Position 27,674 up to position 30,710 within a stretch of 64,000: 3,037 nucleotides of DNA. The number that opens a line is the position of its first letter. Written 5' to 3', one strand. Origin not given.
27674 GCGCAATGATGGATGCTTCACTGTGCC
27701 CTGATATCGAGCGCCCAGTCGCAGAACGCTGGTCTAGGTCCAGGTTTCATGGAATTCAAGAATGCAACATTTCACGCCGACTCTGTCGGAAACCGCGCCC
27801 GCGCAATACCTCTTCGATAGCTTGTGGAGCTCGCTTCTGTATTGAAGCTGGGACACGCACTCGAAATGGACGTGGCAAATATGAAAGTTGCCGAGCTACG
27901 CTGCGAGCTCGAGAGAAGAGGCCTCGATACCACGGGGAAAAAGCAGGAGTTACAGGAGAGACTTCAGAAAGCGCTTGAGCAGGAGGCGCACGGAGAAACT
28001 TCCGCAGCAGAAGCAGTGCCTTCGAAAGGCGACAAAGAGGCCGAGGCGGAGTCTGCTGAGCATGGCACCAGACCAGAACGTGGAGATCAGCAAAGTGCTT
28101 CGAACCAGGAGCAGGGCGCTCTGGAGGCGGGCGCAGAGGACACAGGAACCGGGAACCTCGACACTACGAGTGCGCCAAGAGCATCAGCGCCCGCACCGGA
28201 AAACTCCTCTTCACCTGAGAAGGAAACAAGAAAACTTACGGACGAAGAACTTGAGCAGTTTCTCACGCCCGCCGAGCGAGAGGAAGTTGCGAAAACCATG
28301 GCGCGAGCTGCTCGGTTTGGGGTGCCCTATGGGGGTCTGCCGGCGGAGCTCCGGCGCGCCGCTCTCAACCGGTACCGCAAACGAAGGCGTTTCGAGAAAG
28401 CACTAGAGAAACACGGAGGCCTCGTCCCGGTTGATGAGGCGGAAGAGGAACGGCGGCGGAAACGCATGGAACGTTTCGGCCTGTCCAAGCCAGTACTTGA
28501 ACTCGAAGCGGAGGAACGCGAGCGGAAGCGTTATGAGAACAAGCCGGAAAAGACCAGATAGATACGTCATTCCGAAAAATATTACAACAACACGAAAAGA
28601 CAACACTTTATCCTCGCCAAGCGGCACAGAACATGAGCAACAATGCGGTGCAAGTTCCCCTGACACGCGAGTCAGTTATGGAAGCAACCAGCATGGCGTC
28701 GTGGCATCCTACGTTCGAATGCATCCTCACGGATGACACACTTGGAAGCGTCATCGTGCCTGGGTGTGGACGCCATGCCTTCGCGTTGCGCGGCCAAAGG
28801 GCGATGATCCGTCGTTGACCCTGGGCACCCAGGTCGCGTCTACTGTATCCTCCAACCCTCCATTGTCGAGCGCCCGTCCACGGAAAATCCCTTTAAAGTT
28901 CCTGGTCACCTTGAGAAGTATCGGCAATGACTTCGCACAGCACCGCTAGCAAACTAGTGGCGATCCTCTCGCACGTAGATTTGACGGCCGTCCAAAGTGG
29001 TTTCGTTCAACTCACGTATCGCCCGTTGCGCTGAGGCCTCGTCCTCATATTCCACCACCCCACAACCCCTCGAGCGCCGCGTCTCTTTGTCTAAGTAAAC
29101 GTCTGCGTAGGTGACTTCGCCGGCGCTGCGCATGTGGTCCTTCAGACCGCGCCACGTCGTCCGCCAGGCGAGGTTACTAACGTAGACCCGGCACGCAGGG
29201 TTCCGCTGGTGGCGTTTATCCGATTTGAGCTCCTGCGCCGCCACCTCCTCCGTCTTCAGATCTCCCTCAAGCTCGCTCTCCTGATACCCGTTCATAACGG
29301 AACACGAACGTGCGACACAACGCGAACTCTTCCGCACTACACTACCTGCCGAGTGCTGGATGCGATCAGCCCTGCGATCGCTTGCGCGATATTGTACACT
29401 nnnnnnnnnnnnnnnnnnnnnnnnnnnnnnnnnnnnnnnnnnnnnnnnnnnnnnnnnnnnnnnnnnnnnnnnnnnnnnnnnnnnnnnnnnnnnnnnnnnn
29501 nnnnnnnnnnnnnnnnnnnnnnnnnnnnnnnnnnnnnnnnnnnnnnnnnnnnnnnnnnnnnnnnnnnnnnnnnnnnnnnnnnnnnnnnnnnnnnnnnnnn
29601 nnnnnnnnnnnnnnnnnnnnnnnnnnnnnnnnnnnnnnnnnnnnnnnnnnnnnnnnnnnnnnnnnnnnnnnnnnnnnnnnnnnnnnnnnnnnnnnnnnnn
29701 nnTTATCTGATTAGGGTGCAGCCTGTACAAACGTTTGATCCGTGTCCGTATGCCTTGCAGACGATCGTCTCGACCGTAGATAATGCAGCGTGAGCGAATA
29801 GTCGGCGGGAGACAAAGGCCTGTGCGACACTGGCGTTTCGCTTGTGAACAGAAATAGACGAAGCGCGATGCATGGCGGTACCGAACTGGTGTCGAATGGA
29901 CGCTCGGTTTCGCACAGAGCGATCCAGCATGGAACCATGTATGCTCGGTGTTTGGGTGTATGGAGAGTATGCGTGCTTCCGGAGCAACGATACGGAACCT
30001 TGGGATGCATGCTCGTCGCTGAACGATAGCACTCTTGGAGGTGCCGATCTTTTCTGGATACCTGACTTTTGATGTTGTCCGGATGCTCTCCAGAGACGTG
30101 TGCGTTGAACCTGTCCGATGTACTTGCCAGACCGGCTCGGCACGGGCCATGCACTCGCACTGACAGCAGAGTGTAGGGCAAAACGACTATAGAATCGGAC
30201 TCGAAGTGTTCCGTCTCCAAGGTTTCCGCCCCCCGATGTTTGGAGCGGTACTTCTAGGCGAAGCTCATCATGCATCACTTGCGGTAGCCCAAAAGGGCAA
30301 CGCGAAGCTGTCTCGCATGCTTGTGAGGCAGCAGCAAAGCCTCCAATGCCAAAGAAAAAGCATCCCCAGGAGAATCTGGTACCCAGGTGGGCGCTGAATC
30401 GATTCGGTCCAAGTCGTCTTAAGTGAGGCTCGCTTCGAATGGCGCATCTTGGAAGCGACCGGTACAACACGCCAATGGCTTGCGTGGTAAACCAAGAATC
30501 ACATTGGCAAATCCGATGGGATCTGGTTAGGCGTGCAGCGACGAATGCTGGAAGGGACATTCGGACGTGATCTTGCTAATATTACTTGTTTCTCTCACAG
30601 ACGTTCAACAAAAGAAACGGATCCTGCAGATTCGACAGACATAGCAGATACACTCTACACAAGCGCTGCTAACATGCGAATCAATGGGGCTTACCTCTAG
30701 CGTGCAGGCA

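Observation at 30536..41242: Two near-identical 1.9 kb direct repeats bracket a 6.9 kb block of four host genes.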

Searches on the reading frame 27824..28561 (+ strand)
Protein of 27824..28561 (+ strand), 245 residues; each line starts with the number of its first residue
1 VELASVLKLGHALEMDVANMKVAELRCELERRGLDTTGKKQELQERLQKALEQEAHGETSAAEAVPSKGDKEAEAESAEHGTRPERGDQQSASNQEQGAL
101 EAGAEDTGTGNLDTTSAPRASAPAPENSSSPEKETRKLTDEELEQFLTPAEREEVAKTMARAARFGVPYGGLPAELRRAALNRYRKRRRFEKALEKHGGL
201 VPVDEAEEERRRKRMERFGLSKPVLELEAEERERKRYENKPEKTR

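Call 12: search_protein_families(library=pfam, proteins=[window:27824-28561:+], max_evalue=0.01)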
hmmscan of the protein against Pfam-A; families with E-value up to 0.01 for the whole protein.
window:27824-28561:+ (245 aa): 3 families
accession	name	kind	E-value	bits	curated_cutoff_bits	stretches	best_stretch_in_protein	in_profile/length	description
PF02037.33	SAP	-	5.7e-13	48.6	23.9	1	17-52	2-37/37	SAP domain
PF18592.6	Tho1_MOS11_C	-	0.0024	18.2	26.8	0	153-168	5-20/37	Tho1/MOS11 C-terminal domain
PF18953.6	SAP_new25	-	0.0024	17.9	26.3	1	32-54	20-42/51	SAP domain-containing new25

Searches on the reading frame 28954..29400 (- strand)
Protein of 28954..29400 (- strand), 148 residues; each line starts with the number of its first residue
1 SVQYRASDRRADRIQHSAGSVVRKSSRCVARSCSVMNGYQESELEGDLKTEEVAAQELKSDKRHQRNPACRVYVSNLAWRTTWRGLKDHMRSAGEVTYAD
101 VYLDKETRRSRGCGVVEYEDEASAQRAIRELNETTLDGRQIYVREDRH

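Call 12: search_protein_families(library=pfam, proteins=[window:28954-29400:-], max_evalue=0.01)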
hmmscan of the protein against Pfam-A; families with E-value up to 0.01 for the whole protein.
window:28954-29400:- (148 aa): 1 family
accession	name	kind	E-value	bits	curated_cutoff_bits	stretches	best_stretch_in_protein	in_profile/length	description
PF00076.28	RRM_1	-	1.7e-20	73.1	20.7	1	72-141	1-69/70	RNA recognition motif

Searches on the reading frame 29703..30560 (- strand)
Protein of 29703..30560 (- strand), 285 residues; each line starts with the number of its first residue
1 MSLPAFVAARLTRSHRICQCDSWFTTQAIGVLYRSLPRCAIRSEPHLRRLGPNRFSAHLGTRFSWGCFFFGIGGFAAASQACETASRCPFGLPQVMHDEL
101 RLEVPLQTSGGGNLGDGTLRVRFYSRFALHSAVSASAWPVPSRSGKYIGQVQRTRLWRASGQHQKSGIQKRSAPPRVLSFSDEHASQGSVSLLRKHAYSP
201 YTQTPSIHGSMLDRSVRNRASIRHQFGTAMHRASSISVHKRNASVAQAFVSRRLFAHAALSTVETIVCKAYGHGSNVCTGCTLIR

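Call 56: search_protein_families(library=pfam, max_evalue=0.001, proteins=[window:29703-30560:-])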
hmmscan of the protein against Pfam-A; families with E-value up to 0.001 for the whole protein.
window:29703-30560:- (285 aa): 0 families
